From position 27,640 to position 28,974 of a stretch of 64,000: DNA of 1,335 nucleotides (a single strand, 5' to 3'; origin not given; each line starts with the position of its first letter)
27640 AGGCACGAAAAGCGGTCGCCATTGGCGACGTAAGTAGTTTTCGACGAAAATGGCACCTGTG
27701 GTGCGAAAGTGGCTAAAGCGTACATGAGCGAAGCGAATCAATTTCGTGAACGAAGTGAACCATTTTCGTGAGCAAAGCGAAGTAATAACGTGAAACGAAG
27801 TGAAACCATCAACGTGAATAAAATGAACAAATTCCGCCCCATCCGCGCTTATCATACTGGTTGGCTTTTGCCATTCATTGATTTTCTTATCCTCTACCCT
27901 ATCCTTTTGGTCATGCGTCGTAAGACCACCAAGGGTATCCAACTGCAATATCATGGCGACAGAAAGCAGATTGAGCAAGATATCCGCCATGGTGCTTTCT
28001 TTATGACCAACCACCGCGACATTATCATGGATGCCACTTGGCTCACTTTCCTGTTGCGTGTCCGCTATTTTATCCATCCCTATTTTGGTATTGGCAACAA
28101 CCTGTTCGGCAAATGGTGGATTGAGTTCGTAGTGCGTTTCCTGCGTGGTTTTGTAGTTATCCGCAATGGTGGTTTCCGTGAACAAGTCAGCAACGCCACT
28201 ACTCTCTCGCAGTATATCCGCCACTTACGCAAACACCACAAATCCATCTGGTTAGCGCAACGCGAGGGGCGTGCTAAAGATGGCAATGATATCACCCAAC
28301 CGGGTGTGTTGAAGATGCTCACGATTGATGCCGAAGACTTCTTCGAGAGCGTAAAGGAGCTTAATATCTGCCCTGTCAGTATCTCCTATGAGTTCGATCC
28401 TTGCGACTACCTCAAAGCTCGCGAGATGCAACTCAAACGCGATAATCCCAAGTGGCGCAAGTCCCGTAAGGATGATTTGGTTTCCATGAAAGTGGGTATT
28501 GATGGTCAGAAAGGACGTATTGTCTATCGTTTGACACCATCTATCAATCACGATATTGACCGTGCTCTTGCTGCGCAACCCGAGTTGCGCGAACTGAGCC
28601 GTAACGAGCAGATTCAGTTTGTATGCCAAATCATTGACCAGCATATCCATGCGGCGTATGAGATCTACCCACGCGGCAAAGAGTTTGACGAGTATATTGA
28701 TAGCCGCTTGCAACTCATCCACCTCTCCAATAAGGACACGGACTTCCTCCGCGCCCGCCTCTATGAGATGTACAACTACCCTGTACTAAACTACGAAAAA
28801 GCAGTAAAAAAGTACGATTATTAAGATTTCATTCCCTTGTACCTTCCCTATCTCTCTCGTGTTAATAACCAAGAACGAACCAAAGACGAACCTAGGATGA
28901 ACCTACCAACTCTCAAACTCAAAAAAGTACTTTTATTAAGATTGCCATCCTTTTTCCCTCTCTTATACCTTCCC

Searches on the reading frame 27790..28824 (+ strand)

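Call 3: search_protein_families(library=pfam, proteins=[window:27790-28824:+], max_evalue=1)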
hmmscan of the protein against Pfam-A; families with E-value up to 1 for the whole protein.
window:27790-28824:+ (344 aa): 1 family
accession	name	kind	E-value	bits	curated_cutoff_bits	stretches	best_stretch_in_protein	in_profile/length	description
PF01553.26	Acyltransferase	-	0.0015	18.7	23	1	62-156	12-97/132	Acyltransferase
